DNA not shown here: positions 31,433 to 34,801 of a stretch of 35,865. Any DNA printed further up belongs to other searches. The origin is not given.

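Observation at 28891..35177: Same-strand surface-protein module directly downstream of the aglB glycosylation island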

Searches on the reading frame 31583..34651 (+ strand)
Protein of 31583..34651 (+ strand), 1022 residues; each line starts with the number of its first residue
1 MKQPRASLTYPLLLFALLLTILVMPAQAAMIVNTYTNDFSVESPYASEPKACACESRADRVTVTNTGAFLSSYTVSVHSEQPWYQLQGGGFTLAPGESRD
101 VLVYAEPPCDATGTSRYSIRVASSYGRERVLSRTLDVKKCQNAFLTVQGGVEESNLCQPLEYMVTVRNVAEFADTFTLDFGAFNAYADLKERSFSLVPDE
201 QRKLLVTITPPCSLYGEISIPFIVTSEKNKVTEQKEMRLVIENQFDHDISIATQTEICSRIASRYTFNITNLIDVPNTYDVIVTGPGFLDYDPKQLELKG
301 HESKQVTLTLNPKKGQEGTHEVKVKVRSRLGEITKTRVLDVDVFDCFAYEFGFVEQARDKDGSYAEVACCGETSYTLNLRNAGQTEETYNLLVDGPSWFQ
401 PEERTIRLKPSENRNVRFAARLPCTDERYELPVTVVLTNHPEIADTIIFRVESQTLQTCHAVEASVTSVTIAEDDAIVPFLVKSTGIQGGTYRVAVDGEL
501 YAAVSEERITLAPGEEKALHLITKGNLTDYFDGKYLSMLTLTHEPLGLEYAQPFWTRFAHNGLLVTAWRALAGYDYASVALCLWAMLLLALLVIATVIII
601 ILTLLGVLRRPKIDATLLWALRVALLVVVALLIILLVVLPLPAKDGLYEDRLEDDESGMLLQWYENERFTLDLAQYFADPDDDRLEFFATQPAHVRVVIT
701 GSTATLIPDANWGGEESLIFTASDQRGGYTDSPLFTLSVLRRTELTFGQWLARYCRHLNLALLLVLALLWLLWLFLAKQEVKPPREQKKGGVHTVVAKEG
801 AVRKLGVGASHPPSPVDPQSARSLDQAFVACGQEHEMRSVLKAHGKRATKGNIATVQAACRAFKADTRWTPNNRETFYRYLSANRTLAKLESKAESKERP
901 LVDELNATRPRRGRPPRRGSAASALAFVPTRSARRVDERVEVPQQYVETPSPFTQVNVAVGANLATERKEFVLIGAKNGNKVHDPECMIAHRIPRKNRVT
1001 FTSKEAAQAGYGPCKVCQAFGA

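Call 6: search_protein_families(library=pfam, proteins=[window:31583-34651:+], max_evalue=0.1)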
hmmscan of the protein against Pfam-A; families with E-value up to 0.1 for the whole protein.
window:31583-34651:+ (1022 aa): 10 families
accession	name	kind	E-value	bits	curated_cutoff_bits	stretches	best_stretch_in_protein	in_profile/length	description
PF11614.14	FixG_C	-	4.2e-16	59.6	25.6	2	260-330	30-105/119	IG-like fold at C-terminal of FixG, putative oxidoreductase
PF17963.7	Big_9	-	1.6e-06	29.3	23.6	1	665-730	15-82/89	Bacterial Ig domain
PF22067.2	Cep192_D3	-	6.6e-05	23.4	27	0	291-319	48-76/99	Cep192 domain 3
PF17892.7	Cadherin_5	-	9e-05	22.7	26.5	1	664-731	17-90/98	Cadherin-like domain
PF24507.1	Ig_CFAP65_4th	-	0.00043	21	27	0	266-323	1-59/76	CFAP65, fourth Ig-like domain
PF13620.12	CarboxypepD_reg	-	0.0012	19.6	32.3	0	267-310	40-81/82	Carboxypeptidase regulatory-like domain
PF10699.14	HAP2-GCS1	-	0.0042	16.1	27.4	0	24-103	364-432/515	Male gamete fusion factor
PF22073.2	Cep192_D4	-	0.011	16.4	35.5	0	366-417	15-75/112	Cep192 domain 4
PF02805.21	Ada_Zn_binding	-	0.011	16.2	23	1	985-1018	30-63/65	Metal binding domain of Ada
PF24593.1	DUF7617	-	0.017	15.6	27.4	1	60-102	46-88/128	Domain of unknown function (DUF7617)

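Call 7: search_protein_families(library=ncbifam, proteins=[window:31583-34651:+], max_evalue=0.1)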
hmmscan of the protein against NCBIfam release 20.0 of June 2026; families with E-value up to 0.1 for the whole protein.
window:31583-34651:+ (1022 aa): 3 families
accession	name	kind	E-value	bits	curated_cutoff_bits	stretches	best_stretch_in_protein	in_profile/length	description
NF033506.0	PACE-CTERM-PROT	exception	2.4e-11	43.1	110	1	51-137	495-581/627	putative S-layer protein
NF012211.1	tand_rpt_95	domain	3.5e-05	23.7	90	1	665-732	4-78/98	tandem-95 repeat protein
TIGR02745.1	ccoG_rdxA_fixG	equivalog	0.00025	20.1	316.7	0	372-426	347-403/435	cytochrome c oxidase accessory protein CcoG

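Call 9: find_homologous_proteins(query=window:31583-34651:+, max_evalue=0.001)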
Query window:31583-34651:+ (1022 aa): 18 proteins with E <= 0.001 among 8000 candidates.
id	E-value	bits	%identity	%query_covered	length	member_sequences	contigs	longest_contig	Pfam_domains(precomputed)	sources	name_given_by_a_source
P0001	0.0e+0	2332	100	100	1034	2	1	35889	PF11614.15,PF17963.8,PF22067.3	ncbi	-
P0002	0.0e+0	1281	56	99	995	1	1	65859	PF11614.15,PF22067.3,PF22544.3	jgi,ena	-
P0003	0.0e+0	1207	53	98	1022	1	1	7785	PF11614.15,PF17963.8,PF17892.8,PF22544.3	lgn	-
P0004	0.0e+0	1168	59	77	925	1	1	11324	PF11614.15,PF17892.8,PF22067.3,PF22544.3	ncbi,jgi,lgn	-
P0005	0.0e+0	1158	51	97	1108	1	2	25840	PF11614.15,PF22067.3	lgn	-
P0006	0.0e+0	1117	51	87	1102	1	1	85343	PF11614.15,PF17963.8,PF22067.3,PF22544.3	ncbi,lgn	-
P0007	0.0e+0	1098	49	98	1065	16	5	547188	PF11614.15,PF22067.3,PF22544.3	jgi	jgi:hypothetical protein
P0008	0.0e+0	1072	51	87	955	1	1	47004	PF11614.15,PF17963.8,PF17892.8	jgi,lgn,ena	-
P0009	0.0e+0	1062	54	78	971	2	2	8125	PF11614.15,PF17892.8,PF24156.3,PF22544.3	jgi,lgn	jgi:hypothetical protein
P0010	0.0e+0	1061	52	87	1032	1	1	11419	PF11614.15,PF17963.8,PF17892.8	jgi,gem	-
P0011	0.0e+0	1046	48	99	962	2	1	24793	PF11614.15,PF17963.8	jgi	jgi:hypothetical protein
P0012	0.0e+0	1038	48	97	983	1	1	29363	PF11614.15,PF17963.8,PF17892.8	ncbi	-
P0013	0.0e+0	1025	48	87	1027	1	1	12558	PF11614.15,PF17963.8,PF22544.3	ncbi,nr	ncbi:hypothetical protein GOV07_03705 [Candidatus Woesearchaeota archaeon]|nr:hypothetical protein [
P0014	0.0e+0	1024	51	86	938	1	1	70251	PF11614.15,PF17963.8,PF22544.3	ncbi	-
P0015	1.6e-282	958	49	84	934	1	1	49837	PF11614.15,PF17963.8,PF17892.8,PF24156.3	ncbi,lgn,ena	-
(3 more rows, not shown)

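Call 10: find_encoding_contigs(protein=P0007, flank=10000, max_places=2)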
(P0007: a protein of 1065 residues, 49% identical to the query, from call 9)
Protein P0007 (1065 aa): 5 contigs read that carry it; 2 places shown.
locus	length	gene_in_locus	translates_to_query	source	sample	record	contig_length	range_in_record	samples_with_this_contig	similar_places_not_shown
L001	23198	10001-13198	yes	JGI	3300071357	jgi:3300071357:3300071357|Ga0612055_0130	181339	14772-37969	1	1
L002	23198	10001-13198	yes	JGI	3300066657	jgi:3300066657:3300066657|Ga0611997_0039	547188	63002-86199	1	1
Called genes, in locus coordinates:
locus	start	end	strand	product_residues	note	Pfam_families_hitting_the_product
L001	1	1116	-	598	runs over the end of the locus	PF13522:GATase_6, PF13537:GATase_7, PF12481:DUF3700 (weak), PF00733:Asn_synthase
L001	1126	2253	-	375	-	PF13439:Glyco_transf_4 (weak), PF00534:Glycos_transf_1, PF13692:Glyco_trans_1_4, PF13524:Glyco_trans_1_2, PF20706:GT4-conflict (weak)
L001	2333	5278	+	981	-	PF02516:STT3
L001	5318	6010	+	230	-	PF00535:Glycos_transf_2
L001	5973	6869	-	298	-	PF01073:3Beta_HSD, PF01370:Epimerase, PF02719:Polysacc_synt_2, PF04321:RmlD_sub_bind, PF13460:NAD_binding_10, PF16363:GDP_Man_Dehyd, PF07993:NAD_binding_4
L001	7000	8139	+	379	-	PF11614:FixG_C (faint)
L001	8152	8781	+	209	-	-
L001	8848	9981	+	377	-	PF02412:TSP_3 (faint), PF11614:FixG_C (weak)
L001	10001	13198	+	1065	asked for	PF22544:HYDIN_VesB_CFA65-like_Ig (faint), PF11614:FixG_C (faint), PF22067:Cep192_D3 (faint)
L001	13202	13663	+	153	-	-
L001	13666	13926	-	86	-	-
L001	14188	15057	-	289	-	PF00892:EamA, PF03151:TPT (weak), PF00892:EamA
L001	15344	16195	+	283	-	PF09335:VTT_dom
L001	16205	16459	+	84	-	-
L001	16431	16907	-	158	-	-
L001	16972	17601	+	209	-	-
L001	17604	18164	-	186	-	PF00300:His_Phos_1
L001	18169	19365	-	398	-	PF01926:MMR_HSR1, PF02421:FeoB_N (faint), PF08438:YGR210-like_G4, PF02824:TGS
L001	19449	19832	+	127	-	PF02915:Rubrerythrin (faint)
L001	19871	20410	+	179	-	PF00578:AhpC-TSA, PF08534:Redoxin, PF13098:Thioredoxin_2 (weak), PF13905:Thioredoxin_8 (weak)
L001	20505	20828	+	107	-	PF01155:HypA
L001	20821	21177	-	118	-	-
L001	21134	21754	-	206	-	PF01909:NTP_transf_2 (weak), PF18765:Polbeta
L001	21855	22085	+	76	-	PF01455:HupF_HypC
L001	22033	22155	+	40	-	-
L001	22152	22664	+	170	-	-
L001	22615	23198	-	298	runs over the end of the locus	PF00892:EamA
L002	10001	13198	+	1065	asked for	PF22544:HYDIN_VesB_CFA65-like_Ig (faint), PF11614:FixG_C (faint), PF22067:Cep192_D3 (faint)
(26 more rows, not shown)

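Call 11: find_encoding_contigs(protein=P0002, flank=10000, max_places=2)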
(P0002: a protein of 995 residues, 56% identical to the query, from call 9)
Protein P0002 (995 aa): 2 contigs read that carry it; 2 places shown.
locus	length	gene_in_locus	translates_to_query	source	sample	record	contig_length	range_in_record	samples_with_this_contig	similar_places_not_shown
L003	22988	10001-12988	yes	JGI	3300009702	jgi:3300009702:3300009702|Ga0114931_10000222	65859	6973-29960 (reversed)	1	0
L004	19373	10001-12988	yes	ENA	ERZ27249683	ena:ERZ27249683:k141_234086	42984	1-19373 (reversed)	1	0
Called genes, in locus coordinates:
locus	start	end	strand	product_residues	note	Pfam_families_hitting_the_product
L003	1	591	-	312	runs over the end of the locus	PF00106:adh_short (faint), PF01073:3Beta_HSD, PF01370:Epimerase, PF02719:Polysacc_synt_2, PF04321:RmlD_sub_bind, PF13460:NAD_binding_10, PF16363:GDP_Man_Dehyd, PF07993:NAD_binding_4 (weak), +1 more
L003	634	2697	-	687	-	PF13439:Glyco_transf_4, PF13579:Glyco_trans_4_4, PF00534:Glycos_transf_1, PF13692:Glyco_trans_1_4, PF20706:GT4-conflict (weak), PF00534:Glycos_transf_1, PF13692:Glyco_trans_1_4, PF13524:Glyco_trans_1_2 (weak)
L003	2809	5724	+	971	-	PF21436:STT3-PglB_core (faint), PF02516:STT3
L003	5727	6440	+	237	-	PF00535:Glycos_transf_2, PF13641:Glyco_tranf_2_3 (weak), PF04028:DUF374 (weak)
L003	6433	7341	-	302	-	PF01073:3Beta_HSD, PF01370:Epimerase, PF02719:Polysacc_synt_2, PF04321:RmlD_sub_bind, PF05368:NmrA (weak), PF13460:NAD_binding_10, PF16363:GDP_Man_Dehyd, PF07993:NAD_binding_4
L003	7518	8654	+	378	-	PF11614:FixG_C (weak)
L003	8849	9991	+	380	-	PF11614:FixG_C (weak)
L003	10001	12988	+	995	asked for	PF22544:HYDIN_VesB_CFA65-like_Ig (faint), PF22067:Cep192_D3 (faint), PF11614:FixG_C (weak)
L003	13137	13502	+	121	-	-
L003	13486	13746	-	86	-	-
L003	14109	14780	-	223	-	PF14528:LAGLIDADG_3 (weak)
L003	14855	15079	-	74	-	-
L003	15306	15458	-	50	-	-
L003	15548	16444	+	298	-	PF09335:VTT_dom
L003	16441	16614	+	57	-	-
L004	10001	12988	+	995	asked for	PF22544:HYDIN_VesB_CFA65-like_Ig (faint), PF22067:Cep192_D3 (faint), PF11614:FixG_C (weak)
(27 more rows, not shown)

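Call 12: find_encoding_contigs(protein=P0006, flank=10000, max_places=2)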
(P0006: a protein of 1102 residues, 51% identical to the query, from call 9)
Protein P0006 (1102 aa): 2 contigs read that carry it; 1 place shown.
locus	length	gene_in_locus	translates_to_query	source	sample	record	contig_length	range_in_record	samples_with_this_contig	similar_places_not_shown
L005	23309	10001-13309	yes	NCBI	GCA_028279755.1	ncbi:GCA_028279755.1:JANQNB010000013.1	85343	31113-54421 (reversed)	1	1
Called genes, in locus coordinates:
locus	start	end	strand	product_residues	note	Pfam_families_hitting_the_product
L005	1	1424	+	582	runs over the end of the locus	PF00795:CN_hydrolase, PF02540:NAD_synthase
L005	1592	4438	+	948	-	PF02516:STT3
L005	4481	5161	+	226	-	PF00535:Glycos_transf_2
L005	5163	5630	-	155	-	-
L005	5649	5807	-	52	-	-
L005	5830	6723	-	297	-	PF01073:3Beta_HSD, PF01370:Epimerase, PF02719:Polysacc_synt_2, PF04321:RmlD_sub_bind, PF13460:NAD_binding_10, PF16363:GDP_Man_Dehyd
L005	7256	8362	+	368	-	-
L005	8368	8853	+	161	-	PF03031:NIF (faint)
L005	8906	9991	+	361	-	-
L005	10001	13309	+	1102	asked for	PF22544:HYDIN_VesB_CFA65-like_Ig (faint), PF11614:FixG_C (faint), PF22067:Cep192_D3 (faint), PF17963:Big_9 (faint)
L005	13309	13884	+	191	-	-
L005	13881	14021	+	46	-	-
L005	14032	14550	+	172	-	-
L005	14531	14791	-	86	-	-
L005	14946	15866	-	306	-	PF00892:EamA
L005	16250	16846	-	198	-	PF09997:DUF2238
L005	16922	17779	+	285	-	PF09335:VTT_dom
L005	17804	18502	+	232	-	-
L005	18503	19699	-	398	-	PF01926:MMR_HSR1, PF02421:FeoB_N (faint), PF08438:YGR210-like_G4, PF02824:TGS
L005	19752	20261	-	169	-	-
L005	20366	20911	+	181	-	PF00578:AhpC-TSA, PF08534:Redoxin, PF13098:Thioredoxin_2 (weak), PF13905:Thioredoxin_8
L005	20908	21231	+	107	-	PF01155:HypA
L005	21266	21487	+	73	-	PF01455:HupF_HypC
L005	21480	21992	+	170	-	-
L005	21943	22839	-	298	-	PF00892:EamA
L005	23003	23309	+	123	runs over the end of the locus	-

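Call 33: predict_structure(alignment_id=A1)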
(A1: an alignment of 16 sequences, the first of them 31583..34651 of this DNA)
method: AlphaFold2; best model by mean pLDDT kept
length: 1022 residues; sequences in the alignment: 16
mean_pLDDT: 73.1   pTM: 0.44
mean pLDDT of the five models: 73.1, 71.6, 71.3, 69.7, 69.1
residues with pLDDT >= 90: 212; 70-90: 512; 50-70: 103; < 50: 195
segments of 3 or more residues with pLDDT < 50: 1-7, 23-36, 139-141, 781-817, 894-1022
pLDDT, mean of each block of 10 residues (from residue 1): 43 60 38 49 74 77 84 89 81 88 82 84 86 72 68 74 82 84 84 82 87 78 81 78 79 91 92 85 91 90 93 90 89 85 91 91 91 94 92 92 94 94 90 94 92 90 84 83 90 92 91 89 84 89 91 87 66 56 80 84 74 72 85 84 59 67 80 79 79 79 81 80 82 84 65 79 87 72 37 40 35 41 63 79 84 87 83 82 83 46 31 28 27 26 26 25 26 25 30 35 40 33 29
secondary structure, 60 per line:
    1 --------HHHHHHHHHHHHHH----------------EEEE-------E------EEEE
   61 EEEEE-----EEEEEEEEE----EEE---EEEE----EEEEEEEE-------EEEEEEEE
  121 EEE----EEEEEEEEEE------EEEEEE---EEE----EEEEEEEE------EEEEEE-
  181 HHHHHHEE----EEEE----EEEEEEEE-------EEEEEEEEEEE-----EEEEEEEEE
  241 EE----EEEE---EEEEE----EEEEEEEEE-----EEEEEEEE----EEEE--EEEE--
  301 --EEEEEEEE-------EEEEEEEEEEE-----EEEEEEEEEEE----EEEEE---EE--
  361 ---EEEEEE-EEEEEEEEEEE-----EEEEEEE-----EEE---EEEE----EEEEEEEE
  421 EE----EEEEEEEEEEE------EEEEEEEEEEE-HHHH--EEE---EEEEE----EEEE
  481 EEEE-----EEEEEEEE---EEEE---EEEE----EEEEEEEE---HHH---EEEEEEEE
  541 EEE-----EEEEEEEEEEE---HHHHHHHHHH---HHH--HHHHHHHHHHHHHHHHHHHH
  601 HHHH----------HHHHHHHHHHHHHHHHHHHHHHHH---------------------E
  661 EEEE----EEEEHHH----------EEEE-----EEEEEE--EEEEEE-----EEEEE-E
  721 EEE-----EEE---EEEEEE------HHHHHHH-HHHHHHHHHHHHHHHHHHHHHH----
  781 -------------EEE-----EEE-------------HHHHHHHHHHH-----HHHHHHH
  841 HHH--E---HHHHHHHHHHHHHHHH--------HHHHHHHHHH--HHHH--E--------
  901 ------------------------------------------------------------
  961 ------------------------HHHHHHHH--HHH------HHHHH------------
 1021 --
elements in order (helices of 4 or more, strands of 3 or more residues): H9-22 E39-42 E57-65 E71-79 E84-86 E90-93 E98-105 E113-123 E128-137 E144-149 E153-155 E160-167 E174-179 H181-186 E193-196 E201-208 E216-226 E232-242 E247-250 E254-258 E263-271 E277-284 E289-292 E295-298 E303-310 E318-328 E334-344 E349-353 E364-369 E371-381 E387-393 E399-401 E405-408 E413-422 E427-437 E444-454 H456-459 E462-464 E468-472 E477-484 E490-497 E501-504 E508-511 E516-523 E533-543 E549-559 H563-572 H581-604 H615-638 E660-664 E669-672 E686-689 E695-700 E703-708 E714-718 E720-723 E729-731 E735-740 H747-753 H755-776 E794-796 E802-804 H818-828 H834-843 H850-865 H874-883 H886-889 H985-992 H1004-1008

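Call 36: fold_search(model_id=the predicted structure, library=pdb)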
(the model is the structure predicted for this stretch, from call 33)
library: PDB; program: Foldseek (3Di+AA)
matches with E <= 10: 1995; with E <= 0.001: 1097
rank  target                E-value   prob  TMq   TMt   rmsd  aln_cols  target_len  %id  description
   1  9ijj_h                6.6e-30  1.00  0.18  0.14  42.0       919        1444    9  In situ structure of the central apparatus in mouse sperm axoneme. (released 2025-06-04)
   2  9ijj_C                1.1e-29  1.00  0.13  0.14  35.1       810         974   10  In situ structure of the central apparatus in mouse sperm axoneme. (released 2025-06-04)
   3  7som_D                1.4e-29  1.00  0.12  0.09  35.8       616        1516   14  Ciliary C2 central pair apparatus isolated from Chlamydomonas reinhardtii (released 2022-04-13)
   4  9ijj_O                1.5e-28  1.00  0.13  0.11  49.6       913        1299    9  In situ structure of the central apparatus in mouse sperm axoneme. (released 2025-06-04)
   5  7sqc_2B               3.6e-28  1.00  0.15  0.18  48.3       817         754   11  Ciliary C1 central pair apparatus isolated from Chlamydomonas reinhardtii (released 2022-04-13)
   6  7sqc_2A               8.4e-28  1.00  0.15  0.18  48.8       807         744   10  Ciliary C1 central pair apparatus isolated from Chlamydomonas reinhardtii (released 2022-04-13)
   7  7sqc_O0               8.4e-28  1.00  0.14  0.13  41.8       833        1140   11  Ciliary C1 central pair apparatus isolated from Chlamydomonas reinhardtii (released 2022-04-13)
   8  9ijj_4I               5.4e-26  1.00  0.20  0.08  43.6       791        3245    9  In situ structure of the central apparatus in mouse sperm axoneme. (released 2025-06-04)
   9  9ijj_4G               1.3e-25  1.00  0.20  0.06  44.9       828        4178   10  In situ structure of the central apparatus in mouse sperm axoneme. (released 2025-06-04)
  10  9ijj_4H               1.6e-25  1.00  0.17  0.06  40.7       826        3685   10  In situ structure of the central apparatus in mouse sperm axoneme. (released 2025-06-04)
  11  9ijj_4J               1.9e-24  1.00  0.14  0.18  39.5       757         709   10  In situ structure of the central apparatus in mouse sperm axoneme. (released 2025-06-04)
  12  7sqc_F1               1.0e-23  1.00  0.14  0.25  28.1       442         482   15  Ciliary C1 central pair apparatus isolated from Chlamydomonas reinhardtii (released 2022-04-13)
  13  9ijj_E                2.1e-23  1.00  0.18  0.31  31.7       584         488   11  In situ structure of the central apparatus in mouse sperm axoneme. (released 2025-06-04)
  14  7n6g_4C               6.0e-23  1.00  0.14  0.21  36.0       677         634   12  C1 of central pair (released 2022-05-18)
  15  9ijj_4A               1.7e-22  1.00  0.13  0.06  27.1       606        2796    9  In situ structure of the central apparatus in mouse sperm axoneme. (released 2025-06-04)
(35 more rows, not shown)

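Call 55: search_protein_families(library=pfam, proteins=[L001:8152-8781:+, L005:8368-8853:+], max_evalue=1)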
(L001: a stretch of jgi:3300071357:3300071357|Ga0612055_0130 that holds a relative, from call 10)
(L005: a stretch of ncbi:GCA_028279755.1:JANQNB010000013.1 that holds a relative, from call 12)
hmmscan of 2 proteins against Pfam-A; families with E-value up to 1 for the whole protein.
L001:8152-8781:+ (209 aa): 0 families

L005:8368-8853:+ (161 aa): 2 families
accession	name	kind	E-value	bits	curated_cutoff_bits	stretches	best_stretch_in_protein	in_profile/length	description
PF03031.24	NIF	-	1.1e-05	25.6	21.8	1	6-136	2-141/160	NLI interacting factor-like phosphatase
PF00702.32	Hydrolase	-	0.15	12.9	26.4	1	5-44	2-44/191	haloacid dehalogenase-like hydrolase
